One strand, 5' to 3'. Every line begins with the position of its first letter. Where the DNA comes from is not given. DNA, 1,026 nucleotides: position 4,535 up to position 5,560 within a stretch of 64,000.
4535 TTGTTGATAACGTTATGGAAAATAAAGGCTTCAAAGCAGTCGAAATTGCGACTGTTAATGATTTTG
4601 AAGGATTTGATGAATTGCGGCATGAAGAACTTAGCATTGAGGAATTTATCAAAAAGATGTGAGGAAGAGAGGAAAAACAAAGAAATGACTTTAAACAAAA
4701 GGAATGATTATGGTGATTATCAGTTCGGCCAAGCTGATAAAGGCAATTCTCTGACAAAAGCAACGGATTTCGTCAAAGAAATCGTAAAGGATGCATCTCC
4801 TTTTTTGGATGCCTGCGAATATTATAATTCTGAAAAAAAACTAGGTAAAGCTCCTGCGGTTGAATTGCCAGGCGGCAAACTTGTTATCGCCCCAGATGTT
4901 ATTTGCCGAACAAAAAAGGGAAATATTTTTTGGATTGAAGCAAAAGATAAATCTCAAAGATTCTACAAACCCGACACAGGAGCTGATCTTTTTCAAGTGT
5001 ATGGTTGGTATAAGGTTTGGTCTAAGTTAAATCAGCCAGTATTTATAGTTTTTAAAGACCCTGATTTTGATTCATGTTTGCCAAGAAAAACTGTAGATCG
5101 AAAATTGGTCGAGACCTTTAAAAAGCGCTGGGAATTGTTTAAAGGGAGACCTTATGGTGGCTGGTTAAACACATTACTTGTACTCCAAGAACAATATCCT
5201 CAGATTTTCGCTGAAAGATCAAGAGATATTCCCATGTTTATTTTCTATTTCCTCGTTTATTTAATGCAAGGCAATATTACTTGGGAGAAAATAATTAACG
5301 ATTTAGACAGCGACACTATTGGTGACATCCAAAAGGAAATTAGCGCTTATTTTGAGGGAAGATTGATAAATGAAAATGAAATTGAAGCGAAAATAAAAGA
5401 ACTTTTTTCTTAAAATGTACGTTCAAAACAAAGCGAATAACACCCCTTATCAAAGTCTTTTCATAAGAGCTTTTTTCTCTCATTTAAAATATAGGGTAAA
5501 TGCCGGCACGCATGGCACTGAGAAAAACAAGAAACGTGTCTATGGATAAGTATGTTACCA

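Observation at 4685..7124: Three uncharacterised genes, two with PD-(D/E)xK cores, between the Type III R-M operon and the element's replication/integration module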

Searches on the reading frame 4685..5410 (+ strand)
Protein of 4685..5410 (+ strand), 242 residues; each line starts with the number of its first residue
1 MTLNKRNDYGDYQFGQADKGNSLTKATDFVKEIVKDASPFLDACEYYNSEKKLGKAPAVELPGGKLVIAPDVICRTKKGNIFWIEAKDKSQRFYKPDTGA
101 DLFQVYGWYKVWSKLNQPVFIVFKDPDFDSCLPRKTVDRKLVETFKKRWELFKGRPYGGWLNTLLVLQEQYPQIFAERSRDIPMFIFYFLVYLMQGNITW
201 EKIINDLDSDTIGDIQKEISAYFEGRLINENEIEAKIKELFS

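Call 3: search_protein_families(library=pfam, proteins=[window:4685-5410:+], max_evalue=1)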
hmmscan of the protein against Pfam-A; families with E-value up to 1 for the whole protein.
window:4685-5410:+ (242 aa): 1 family
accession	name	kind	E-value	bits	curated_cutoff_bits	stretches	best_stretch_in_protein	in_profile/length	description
PF00248.27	Aldo_ket_red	-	0.24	10.9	24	1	9-56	4-54/291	Aldo/keto reductase family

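Call 4: search_protein_families(library=padloc, proteins=[window:4685-5410:+], max_evalue=1)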
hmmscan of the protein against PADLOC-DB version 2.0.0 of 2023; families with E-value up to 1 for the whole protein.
window:4685-5410:+ (242 aa): 0 families

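Call 5: search_protein_families(library=ncbifam, proteins=[window:4685-5410:+], max_evalue=1)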
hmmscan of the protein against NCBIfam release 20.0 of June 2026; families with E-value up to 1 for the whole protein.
window:4685-5410:+ (242 aa): 1 family
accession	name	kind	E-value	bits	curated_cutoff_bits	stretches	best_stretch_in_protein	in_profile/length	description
NF038375.1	crocagin_RiPP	domain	0.073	13.5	27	1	75-83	13-21/21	crocagin A family RiPP precursor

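Call 6: search_protein_families(library=phrogs, proteins=[window:4685-5410:+], max_evalue=1)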
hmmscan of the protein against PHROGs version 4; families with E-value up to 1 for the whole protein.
window:4685-5410:+ (242 aa): 1 family
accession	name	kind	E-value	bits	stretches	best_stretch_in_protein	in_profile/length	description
phrog_15965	-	unknown function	0.096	13.9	1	71-103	38-70/97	-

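Call 9: find_homologous_proteins(query=window:4685-5410:+)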
Query window:4685-5410:+ (242 aa): 25 proteins with E <= 0.001 among 331 candidates.
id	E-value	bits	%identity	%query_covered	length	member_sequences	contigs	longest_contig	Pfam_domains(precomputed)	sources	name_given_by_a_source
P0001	1.0e-162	557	100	100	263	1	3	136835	-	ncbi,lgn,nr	ncbi:MAG: hypothetical protein PHO67_04510 [Candidatus Omnitrophica bacterium]|nr:hypothetical prote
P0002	1.5e-109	383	67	100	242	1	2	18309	-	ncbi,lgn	-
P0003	2.2e-103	363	64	100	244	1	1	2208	-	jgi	jgi:hypothetical protein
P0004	1.3e-95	337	60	100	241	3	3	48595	-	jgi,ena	jgi:hypothetical protein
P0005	4.4e-94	332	57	100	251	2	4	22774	-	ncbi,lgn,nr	ncbi:MAG: hypothetical protein HYT48_02160 [Candidatus Vogelbacteria bacterium]|nr:hypothetical prot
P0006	1.0e-92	328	58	100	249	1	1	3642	-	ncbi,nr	ncbi:MAG: hypothetical protein Q7R65_03510 [bacterium]|nr:hypothetical protein [bacterium]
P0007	3.8e-88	313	62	84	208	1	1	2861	-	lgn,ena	-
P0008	5.2e-79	283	54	100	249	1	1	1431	-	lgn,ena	-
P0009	9.8e-79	282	53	100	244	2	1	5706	-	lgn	-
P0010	3.0e-78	280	52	100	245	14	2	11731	-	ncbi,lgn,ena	-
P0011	3.0e-76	274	52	100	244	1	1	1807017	-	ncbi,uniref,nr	ncbi:hypothetical protein [Rhodohalobacter barkolensis]|uniref:Uncharacterized protein n=1 Tax=Rhodo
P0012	7.7e-72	259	52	98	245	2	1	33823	-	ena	-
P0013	1.1e-69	252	49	96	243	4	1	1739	-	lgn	-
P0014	7.0e-56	207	48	89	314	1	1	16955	-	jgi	-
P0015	5.4e-54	201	45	92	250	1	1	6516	-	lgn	-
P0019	6.4e-46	175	39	96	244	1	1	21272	-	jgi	jgi:hypothetical protein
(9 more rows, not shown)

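Call 12: search_protein_families(library=pfam, proteins=[P0002, P0011, P0014], max_evalue=10)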
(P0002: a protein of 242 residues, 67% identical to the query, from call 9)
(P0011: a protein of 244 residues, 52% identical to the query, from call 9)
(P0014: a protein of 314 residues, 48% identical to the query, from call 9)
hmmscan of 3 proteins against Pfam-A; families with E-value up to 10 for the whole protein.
P0002 (242 aa): 2 families
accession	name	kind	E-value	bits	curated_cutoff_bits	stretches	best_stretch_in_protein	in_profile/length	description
PF24676.1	DUF7656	-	0.01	16.8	27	1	173-205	18-51/101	Domain of unknown function (DUF7656)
PF18277.6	AbrB_C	-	0.018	15.2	22.8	1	213-228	6-21/37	AbrB C-terminal domain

P0011 (244 aa): 0 families

P0014 (314 aa): 0 families

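Call 13: find_encoding_contigs(protein=P0004, flank=10000, max_places=3)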
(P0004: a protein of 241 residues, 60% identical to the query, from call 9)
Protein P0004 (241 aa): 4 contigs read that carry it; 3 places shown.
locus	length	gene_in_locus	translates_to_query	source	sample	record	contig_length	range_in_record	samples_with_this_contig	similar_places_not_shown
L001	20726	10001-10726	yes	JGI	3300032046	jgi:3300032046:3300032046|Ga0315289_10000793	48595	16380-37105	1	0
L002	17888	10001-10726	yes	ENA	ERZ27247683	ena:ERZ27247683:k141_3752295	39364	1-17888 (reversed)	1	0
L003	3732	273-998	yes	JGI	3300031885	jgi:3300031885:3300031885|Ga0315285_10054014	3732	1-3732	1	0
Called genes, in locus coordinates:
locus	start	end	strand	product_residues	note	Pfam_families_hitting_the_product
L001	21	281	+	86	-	PF12961:DUF3850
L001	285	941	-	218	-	PF01866:Diphthamide_syn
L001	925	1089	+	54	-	-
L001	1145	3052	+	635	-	PF00324:AA_permease, PF13520:AA_permease_2, PF01209:Ubie_methyltran, PF13489:Methyltransf_23, PF08241:Methyltransf_11, PF08242:Methyltransf_12, PF13649:Methyltransf_25, PF13847:Methyltransf_31, +1 more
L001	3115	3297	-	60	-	-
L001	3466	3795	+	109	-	PF01176:eIF-1a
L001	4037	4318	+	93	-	-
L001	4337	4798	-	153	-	PF01252:Peptidase_A8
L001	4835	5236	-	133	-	-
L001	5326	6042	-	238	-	-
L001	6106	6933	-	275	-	PF00730:HhH-GPD, PF00633:HHH (weak)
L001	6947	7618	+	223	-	PF02535:Zip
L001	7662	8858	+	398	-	PF11139:SfLAP (weak)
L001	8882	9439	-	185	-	-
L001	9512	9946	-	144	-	PF01201:Ribosomal_S8e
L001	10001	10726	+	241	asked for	-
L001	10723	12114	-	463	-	PF01555:N6_N4_Mtase, PF04471:Mrr_cat (faint)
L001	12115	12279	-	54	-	-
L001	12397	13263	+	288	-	PF13610:DDE_Tnp_IS240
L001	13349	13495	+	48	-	-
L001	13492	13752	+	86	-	-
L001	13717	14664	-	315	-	-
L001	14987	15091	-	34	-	-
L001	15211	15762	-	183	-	-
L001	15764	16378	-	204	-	-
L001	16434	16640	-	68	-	PF02229:PC4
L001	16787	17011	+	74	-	PF01423:LSM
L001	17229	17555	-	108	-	PF04014:MazE_antitoxin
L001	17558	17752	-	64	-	PF14076:DUF4258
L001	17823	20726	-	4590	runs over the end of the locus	PF10102:DUF2341, PF13385:Laminin_G_3, PF10102:DUF2341, PF13385:Laminin_G_3, PF10102:DUF2341 (weak), PF13385:Laminin_G_3, PF10102:DUF2341, PF13385:Laminin_G_3, +2 more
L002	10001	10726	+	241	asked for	-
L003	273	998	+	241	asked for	-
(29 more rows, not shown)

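Call 14: find_encoding_contigs(protein=P0011, flank=10000, max_places=2)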
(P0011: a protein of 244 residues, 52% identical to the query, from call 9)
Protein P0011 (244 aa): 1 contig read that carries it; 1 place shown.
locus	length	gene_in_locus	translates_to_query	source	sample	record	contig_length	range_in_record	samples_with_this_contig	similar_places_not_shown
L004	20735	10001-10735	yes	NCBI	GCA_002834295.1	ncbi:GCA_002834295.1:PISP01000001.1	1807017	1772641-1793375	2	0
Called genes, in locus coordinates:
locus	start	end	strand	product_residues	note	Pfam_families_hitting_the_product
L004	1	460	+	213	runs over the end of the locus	PF00072:Response_reg, PF00196:GerE, PF08281:Sigma70_r4_2 (weak)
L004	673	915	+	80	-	-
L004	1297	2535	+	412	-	PF17293:Arm-DNA-bind_5, PF13102:Phage_int_SAM_5, PF00589:Phage_integrase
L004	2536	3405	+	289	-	-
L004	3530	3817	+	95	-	PF12728:HTH_17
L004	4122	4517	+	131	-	-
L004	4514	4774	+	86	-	-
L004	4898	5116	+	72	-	-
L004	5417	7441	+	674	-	PF12564:TypeIII_RM_meth, PF01555:N6_N4_Mtase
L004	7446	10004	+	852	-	PF04851:ResIII, PF00270:DEAD (weak), PF18766:SWI2_SNF2 (weak), PF27159:HI_1054_N, PF27365:HI_1054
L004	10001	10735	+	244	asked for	-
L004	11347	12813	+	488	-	PF00587:tRNA-synt_2b, PF03129:HGTP_anticodon, PF09180:ProRS-C_1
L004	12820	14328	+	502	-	PF03853:YjeF_N, PF01256:Carb_kinase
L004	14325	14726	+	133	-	PF04892:VanZ-LLP1 (weak)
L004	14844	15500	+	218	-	PF03544:TonB_C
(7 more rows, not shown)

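Call 18: find_encoding_contigs(protein=P0005, flank=10000, max_places=2)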
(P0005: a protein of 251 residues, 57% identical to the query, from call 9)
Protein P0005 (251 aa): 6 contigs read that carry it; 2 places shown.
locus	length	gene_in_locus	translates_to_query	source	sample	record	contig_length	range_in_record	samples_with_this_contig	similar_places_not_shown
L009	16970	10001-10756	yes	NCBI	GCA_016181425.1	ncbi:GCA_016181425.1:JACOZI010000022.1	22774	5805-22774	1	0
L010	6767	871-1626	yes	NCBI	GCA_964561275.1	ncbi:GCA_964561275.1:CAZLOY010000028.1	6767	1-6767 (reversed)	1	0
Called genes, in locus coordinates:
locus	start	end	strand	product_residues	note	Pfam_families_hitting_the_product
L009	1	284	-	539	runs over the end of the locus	-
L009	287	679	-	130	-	-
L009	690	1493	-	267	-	-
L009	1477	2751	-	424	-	PF02403:Seryl_tRNA_N, PF00587:tRNA-synt_2b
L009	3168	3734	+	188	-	PF20803:PaaX_M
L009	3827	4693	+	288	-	PF02481:DNA_processg_A, PF17782:WHD_DprA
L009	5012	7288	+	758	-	PF01751:Toprim, PF01131:Topoisom_bac, PF01396:Zn_ribbon_Top1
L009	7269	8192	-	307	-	PF02195:ParB_N, PF17762:HTH_ParB, PF23552:ParB_C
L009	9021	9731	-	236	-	PF00239:Resolvase, PF07508:Recombinase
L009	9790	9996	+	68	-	PF13560:HTH_31, PF12844:HTH_19, PF13443:HTH_26, PF01381:HTH_3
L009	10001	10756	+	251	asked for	-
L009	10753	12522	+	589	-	PF03602:Cons_hypoth95 (faint), PF01555:N6_N4_Mtase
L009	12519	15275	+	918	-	PF04851:ResIII, PF00270:DEAD (faint)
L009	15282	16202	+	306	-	PF18144:SMODS (faint), PF26305:CD_NTase_C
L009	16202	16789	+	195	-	PF23471:Cap15_TM (faint), PF18153:Cap15_CD_rec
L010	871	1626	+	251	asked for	-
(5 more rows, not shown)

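Call 26: find_related_loci(query=A1, collection=genome_contigs, flank=8000)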
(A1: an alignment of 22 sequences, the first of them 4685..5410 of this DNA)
Query A1 (242 aa) in genome_contigs; peptide patterns used: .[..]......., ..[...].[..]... (x = any residue, [..] = any of these).
100 stretches matched a pattern; 5 encode a relative of the query (tblastn E <= 1e-3); 5 distinct loci.
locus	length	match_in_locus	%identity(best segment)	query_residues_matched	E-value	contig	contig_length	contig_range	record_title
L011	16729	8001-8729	52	1-242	2e-83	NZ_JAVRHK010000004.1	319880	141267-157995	Autumnicola musiva strain F117 4, whole genome shotgun sequence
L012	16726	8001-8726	54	1-241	9e-83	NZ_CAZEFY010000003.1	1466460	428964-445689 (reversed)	Tenacibaculum aestuarii isolate SMK4(T) TAESTU_Contig_3, whole genome shotgun sequence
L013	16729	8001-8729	54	1-242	5e-82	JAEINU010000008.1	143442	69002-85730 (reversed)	MAG: Bacteroidales bacterium isolate MAG12 NODE_129_length_143442_cov_64.424567, whole genome shotgun sequence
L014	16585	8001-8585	45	1-189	3e-50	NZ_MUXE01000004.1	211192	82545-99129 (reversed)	Arcobacter caeni strain RW17-10 NODE_4_length_211192_cov_37.7275_ID_2055, whole genome shotgun sequence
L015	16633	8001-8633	36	1-211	3e-37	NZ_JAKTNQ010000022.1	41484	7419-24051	Thermus altitudinis strain SYSU G00630 RDPYD18112695_A.Scaf22, whole genome shotgun sequence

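Call 28: predict_structure(alignment_id=A1)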
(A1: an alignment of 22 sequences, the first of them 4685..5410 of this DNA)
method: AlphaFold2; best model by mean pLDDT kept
length: 242 residues; sequences in the alignment: 22
mean_pLDDT: 89.0   pTM: 0.88
mean pLDDT of the five models: 89.0, 86.8, 86.3, 86.3, 86.0
residues with pLDDT >= 90: 163; 70-90: 50; 50-70: 28; < 50: 1
segments of 3 or more residues with pLDDT < 50: none
pLDDT, mean of each block of 10 residues (from residue 1): 60 58 81 96 95 91 95 98 92 74 96 98 90 84 89 94 96 86 89 93 96 96 96 94 79
secondary structure, 60 per line:
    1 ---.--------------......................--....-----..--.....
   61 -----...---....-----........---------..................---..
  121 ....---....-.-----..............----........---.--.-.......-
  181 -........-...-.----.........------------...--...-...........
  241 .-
elements in order: H19-40 E43-46 E56-60 E66-68 E72-75 E81-88 E98-101 H102-115 E119-124 H128-131 H139-152 E157-160 H161-164 E173-179 E182-189 H200-208 E221-223 E226-228 H230-241

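Call 33: search_protein_families(library=pfam, proteins=[L015:92-3844:+, L015:3851-4411:+, L015:4422-6809:+, L015:6809-7975:+, L015:8777-12181:+, L014:7094-8011:+, L014:5611-6624:-, L001:10723-12111:-], max_evalue=0.01)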
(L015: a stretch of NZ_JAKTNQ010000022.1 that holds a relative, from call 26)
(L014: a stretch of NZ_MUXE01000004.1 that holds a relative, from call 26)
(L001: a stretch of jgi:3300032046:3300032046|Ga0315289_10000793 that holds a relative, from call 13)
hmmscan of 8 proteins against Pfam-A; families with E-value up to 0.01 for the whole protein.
L015:92-3844:+ (1251 aa): 4 families
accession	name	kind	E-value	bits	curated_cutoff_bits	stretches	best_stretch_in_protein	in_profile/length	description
PF00270.35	DEAD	-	2.2e-17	63.7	26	1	421-590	2-163/167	DEAD/DEAH box helicase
PF00271.37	Helicase_C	-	3.7e-08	34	23.5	1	753-808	55-110/110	Helicase conserved C-terminal domain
PF16124.10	RecQ_Zn_bind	-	2.7e-05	25.2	25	1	1007-1053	24-66/66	RecQ zinc-binding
PF08271.17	Zn_Ribbon_TF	-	0.0078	16.2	29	0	714-737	2-27/43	TFIIB zinc-binding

L015:3851-4411:+ (187 aa): 12 families
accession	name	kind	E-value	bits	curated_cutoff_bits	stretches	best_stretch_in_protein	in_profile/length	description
PF07889.17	DUF1664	-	9.6e-06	26.1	34.6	1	104-154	43-93/124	Protein of unknown function (DUF1664)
PF10241.14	KxDL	-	7.9e-05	23.3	27.2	0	87-154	19-82/86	Uncharacterized conserved protein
PF07926.17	TPR_MLP1_2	-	0.00026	21.4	36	0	105-144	81-120/129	TPR/MLP1/MLP2-like protein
PF09602.15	PhaP_Bmeg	-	0.00028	21.3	28.3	1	65-154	11-97/168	Polyhydroxyalkanoic acid inclusion protein (PhaP_Bmeg)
PF05667.16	CCDC22_CC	-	0.0003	20.5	39.2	1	9-144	236-369/477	CCDC22 protein coiled-coil region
PF05384.16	DegS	-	0.00043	20.2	27.6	1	29-147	15-132/159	Sensor protein DegS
PF07464.16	ApoLp-III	-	0.00055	20.5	36.3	1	85-168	7-92/146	Apolipophorin-III precursor (apoLp-III)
PF01920.25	Prefoldin_2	-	0.0045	17.4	27.6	1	110-151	59-100/106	Prefoldin subunit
PF20667.3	Sec10_N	-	0.0047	17.5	27.4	0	87-159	9-83/118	Exocyst complex component Sec10, N-terminal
PF01519.22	DUF16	-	0.0052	17.7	40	0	13-103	23-102/104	Protein of unknown function DUF16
PF02181.28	FH2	-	0.006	16.2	34.8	1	5-107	243-337/372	Formin Homology 2 Domain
PF04778.17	LMP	-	0.0075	16.6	26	0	39-147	35-143/158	LMP repeated region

L015:4422-6809:+ (796 aa): 3 families
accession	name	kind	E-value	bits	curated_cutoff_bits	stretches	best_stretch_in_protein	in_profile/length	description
PF07669.17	Eco57I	-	5.6e-23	82.3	25.3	1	449-729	1-164/171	Eco57I restriction-modification methylase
PF20473.4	MmeI_Mtase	-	2.4e-06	27.4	27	1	402-475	15-89/259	MmeI, DNA-methyltransferase domain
PF02384.22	N6_Mtase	-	0.0014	18.5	20.4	0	346-431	21-71/311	N-6 DNA Methylase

L015:6809-7975:+ (389 aa): 0 families

L015:8777-12181:+ (1135 aa): 5 families
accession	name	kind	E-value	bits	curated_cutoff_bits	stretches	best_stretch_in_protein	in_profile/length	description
PF00271.37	Helicase_C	-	6.7e-19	68.6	23.5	1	723-840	5-110/110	Helicase conserved C-terminal domain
PF00176.29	SNF2-rel_dom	-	4e-11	43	24.9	1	356-498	126-222/290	SNF2-related domain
PF13091.12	PLDc_2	-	3.9e-07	30.4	27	1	109-195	53-132/132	PLD-like domain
PF00270.35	DEAD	-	4.8e-06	26.8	26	1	353-395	115-161/167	DEAD/DEAH box helicase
PF04851.21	ResIII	-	0.00021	21.6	22.5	0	355-395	125-163/164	Type III restriction enzyme, res subunit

L014:7094-8011:+ (306 aa): 1 family
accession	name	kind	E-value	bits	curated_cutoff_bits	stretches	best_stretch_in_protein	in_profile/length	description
PF01555.25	N6_N4_Mtase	-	5.9e-30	105.3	26.7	1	37-293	1-220/221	DNA methylase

L014:5611-6624:- (337 aa): 2 families
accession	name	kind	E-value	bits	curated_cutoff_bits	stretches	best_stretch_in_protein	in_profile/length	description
PF12762.13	DDE_Tnp_IS1595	-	2.5e-34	118.9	27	1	140-295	3-153/153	ISXO2-like transposase domain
PF12760.12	Zn_ribbon_IS1595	-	6.4e-14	52.1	25.4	1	22-69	2-45/46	Transposase zinc-ribbon domain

L001:10723-12111:- (462 aa): 8 families
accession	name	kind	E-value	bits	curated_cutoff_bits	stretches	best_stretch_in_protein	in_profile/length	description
PF01555.25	N6_N4_Mtase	-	2.5e-49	168.7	26.7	1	25-315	1-219/221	DNA methylase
PF04471.18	Mrr_cat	-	1.2e-05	25.8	21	1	344-441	6-111/115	Restriction endonuclease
PF13649.12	Methyltransf_25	-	0.00049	21.2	27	1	281-332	1-51/97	Methyltransferase domain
PF13847.12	Methyltransf_31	-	0.00051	20.2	27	1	276-325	2-54/145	Methyltransferase domain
PF02475.24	TRM5-TYW2_MTfase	-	0.0011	19.4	28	1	271-320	30-81/164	TRM5/TYW2 methyltransferase domain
PF09445.16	Methyltransf_15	-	0.0027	17.7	22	0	280-323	3-46/165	RNA cap guanine-N2 methyltransferase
PF08241.18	Methyltransf_11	-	0.0032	18.5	21.2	0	286-332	3-47/95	Methyltransferase domain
PF02086.21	MethyltransfD12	-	0.0037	17.5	22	0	266-315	8-58/253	D12 class N6 adenine-specific DNA methyltransferase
